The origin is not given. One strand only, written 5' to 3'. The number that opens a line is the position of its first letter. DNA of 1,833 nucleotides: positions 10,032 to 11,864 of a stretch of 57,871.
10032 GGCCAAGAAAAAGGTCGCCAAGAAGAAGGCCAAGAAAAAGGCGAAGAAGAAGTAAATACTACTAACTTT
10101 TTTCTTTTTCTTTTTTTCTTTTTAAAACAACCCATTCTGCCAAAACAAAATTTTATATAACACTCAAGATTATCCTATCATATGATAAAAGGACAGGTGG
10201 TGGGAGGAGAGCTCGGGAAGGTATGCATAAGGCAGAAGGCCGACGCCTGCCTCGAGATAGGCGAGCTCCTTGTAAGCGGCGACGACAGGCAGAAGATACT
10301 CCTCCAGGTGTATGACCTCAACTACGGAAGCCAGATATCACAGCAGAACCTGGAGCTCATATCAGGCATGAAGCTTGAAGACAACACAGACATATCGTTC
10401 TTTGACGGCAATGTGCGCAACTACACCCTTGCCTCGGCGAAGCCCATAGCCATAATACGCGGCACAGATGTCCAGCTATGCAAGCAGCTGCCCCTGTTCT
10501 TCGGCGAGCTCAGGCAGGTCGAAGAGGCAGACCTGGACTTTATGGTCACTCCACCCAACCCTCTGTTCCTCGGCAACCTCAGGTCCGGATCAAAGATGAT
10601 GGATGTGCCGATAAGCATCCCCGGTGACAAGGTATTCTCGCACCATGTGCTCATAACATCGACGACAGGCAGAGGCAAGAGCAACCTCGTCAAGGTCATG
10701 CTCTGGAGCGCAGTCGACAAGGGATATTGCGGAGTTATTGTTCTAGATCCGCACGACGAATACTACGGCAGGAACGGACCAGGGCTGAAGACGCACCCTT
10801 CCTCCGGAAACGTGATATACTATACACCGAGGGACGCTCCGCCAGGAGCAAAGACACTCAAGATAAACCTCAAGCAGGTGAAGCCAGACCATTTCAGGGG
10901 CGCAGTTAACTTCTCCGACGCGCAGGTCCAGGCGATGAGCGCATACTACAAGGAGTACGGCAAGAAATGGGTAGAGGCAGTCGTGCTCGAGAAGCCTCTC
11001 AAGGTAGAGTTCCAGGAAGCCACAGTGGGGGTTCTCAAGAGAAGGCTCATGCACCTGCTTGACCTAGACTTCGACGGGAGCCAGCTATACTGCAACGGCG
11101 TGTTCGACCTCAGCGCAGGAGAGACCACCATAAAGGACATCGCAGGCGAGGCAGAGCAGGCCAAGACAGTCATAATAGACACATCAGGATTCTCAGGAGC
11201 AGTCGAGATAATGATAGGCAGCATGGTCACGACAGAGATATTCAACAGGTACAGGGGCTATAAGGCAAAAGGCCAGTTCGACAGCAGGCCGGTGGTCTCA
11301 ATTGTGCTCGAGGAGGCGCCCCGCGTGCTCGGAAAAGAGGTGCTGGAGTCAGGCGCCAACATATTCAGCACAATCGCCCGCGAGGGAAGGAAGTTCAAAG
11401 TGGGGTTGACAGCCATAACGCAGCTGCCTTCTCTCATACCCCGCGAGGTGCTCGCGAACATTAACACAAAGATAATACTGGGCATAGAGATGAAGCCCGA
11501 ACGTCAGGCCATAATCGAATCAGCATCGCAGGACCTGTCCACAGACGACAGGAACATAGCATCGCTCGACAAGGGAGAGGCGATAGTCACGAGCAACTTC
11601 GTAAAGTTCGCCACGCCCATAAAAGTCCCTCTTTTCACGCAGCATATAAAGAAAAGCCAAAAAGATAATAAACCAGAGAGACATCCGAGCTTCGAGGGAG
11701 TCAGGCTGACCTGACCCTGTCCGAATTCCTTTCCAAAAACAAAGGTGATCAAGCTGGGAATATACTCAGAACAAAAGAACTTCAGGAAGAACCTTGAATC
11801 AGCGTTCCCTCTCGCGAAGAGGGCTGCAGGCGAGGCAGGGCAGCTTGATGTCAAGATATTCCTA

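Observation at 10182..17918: Co-directional block: HerA-like ATPase, four orphan ORFs and a 905-aa double-palm protein (candidate uncharacterised system)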

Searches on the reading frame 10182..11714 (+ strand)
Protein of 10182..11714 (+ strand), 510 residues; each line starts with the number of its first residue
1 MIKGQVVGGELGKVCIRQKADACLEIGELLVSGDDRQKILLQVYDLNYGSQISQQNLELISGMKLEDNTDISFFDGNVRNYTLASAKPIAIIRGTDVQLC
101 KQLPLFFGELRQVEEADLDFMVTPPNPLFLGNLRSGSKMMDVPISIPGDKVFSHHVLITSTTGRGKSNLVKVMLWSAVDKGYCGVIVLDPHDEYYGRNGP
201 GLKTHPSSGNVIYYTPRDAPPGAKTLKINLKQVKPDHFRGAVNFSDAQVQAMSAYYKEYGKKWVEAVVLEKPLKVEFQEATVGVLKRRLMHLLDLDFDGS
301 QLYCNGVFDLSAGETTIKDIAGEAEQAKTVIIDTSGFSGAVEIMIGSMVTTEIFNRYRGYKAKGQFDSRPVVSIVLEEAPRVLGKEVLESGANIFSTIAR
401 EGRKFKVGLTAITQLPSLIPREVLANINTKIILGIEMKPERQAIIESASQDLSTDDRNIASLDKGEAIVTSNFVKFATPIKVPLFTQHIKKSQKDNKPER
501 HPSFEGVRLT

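Call 3: search_protein_families(library=pfam, proteins=[window:10182-11714:+], max_evalue=0.1)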
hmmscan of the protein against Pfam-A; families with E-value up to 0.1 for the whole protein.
window:10182-11714:+ (510 aa): 4 families
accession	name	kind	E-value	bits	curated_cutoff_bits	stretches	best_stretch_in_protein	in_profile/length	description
PF01935.23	DUF87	-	3.3e-24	86.7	23.2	1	130-351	3-218/220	Helicase HerA, central domain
PF01580.24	FtsK_SpoIIIE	-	0.0035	17.3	24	1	138-178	25-64/221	FtsK/SpoIIIE family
PF12846.13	AAA_10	-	0.0066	16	27.5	0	146-193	14-60/362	AAA-like domain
PF10412.15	TrwB_AAD_bind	-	0.058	12.7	20.5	0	153-195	15-56/387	Type IV secretion-system coupling protein DNA-binding domain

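Call 4: search_protein_families(library=padloc, proteins=[window:10182-11714:+], max_evalue=0.1)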
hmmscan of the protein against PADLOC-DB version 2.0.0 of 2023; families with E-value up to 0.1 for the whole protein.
window:10182-11714:+ (510 aa): 16 families
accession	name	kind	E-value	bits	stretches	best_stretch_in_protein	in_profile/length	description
PDLC04105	HerA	-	1e-27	95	2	317-485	367-538/576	-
PDLC04140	mad8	-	7.6e-19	66.3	1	128-485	4-300/314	mads_8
PDLC04102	HerA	-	1.8e-17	60.9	2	321-482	459-619/654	-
PDLC04103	HerA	-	3.9e-15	53.2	2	363-482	433-556/579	-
PDLC02185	HerA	-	1.6e-14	51.5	2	362-483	438-562/585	-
PDLC04098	HerA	-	9.8e-14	48.8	2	323-469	480-633/686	-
PDLC04100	HerA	-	1.3e-13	48.5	1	362-483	432-556/580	-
PDLC01055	HerA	-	6.1e-13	46.4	2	93-195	98-200/532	Type III coevolved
PDLC02188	HerA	-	1.6e-11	41.8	2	314-482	362-542/578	-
PDLC04097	HerA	-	4.1e-10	36.9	2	393-483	503-593/618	-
PDLC04104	HerA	-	8.1e-08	29.4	1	391-482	245-336/379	-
PDLC04106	HerA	-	1.6e-05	21.7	1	370-481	511-627/667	-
PDLC04099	HerA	-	3.8e-05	21.1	1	146-194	162-210/214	-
PDLC04107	HerA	-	7.5e-05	19.9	1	146-195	162-211/306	-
PDLC04101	HerA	-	0.00012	18.9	1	146-195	161-210/400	-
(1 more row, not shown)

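Call 42: search_protein_families(library=ncbifam, proteins=[window:10182-11714:+], max_evalue=0.01)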
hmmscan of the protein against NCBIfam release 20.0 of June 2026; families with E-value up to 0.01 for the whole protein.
window:10182-11714:+ (510 aa): 9 families
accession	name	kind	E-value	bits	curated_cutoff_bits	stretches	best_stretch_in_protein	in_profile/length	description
NF040819.1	helicase_HerA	equivalog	1.6e-28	99.6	970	2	369-485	402-517/561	DNA double-strand break repair helicase HerA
NF040937.1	HerA_Thermprot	equivalog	7.8e-26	90.5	800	2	316-497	296-476/487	DNA double-strand break repair helicase HerA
NF053655.1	CedD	equivalog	1.7e-18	66.6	600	2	374-482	423-525/527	DNA-translocating ATPase CedD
NF042943.1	HerA_antiphage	equivalog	3.7e-13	48.9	800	1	313-482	379-549/566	anti-phage-associated helicase HerA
NF033849.1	ser_rich_anae_1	subfamily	1.1e-12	46.2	650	1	312-459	962-1114/1163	serine-rich protein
NF042944.1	HerA_antiphage_2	equivalog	3.9e-11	42.4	850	2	137-181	120-164/576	anti-phage-associated helicase HerA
NF045975.1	VirB4_plasma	equivalog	1.2e-06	26.6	590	1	145-194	507-555/894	Mbov_0397 family ICE element conjugal transfer ATPase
TIGR03743.1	SXT_TraD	subfamily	0.00015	20.4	366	1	139-191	162-212/636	conjugative transfer system coupling protein TraD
TIGR03928.1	T7_EssCb_Firm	equivalog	0.0072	13.9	778.4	0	368-445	912-989/1296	type VII secretion protein EssC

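Call 74: search_solved_structures(query=window:10182-11711:+, max_evalue=0.001)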
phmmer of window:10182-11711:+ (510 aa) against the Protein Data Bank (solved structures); distinct sequences matched with E-value up to 0.001: 9.
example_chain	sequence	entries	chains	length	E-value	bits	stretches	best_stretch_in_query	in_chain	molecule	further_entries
4d2i_A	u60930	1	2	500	1.2e-24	90.1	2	318-493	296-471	HERA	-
9x1l_A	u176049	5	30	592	2e-23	86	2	358-483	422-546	DNA helicase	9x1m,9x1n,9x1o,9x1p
8xau_A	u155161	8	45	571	9.6e-15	57.4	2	321-483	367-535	ATP-binding protein | HerA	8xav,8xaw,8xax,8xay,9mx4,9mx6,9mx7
9c1m_M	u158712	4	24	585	2.8e-11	46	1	312-507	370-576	ATP-binding protein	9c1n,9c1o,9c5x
8wiv_A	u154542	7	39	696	4.9e-10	41.9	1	329-476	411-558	Helicase HerA central domain-containing protein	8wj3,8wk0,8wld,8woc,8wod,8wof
8ziq_M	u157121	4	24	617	9.8e-10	40.9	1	315-506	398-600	HerA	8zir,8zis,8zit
8wet_A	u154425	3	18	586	1.8e-07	33.4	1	314-449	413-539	TdpA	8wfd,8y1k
8j4u_M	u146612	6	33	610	2.6e-07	32.9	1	363-482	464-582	Nucleoside triphosphate hydrolase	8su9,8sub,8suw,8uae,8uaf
8yho_A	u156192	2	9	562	5.4e-06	28.6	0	350-492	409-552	DUF87 domain-containing protein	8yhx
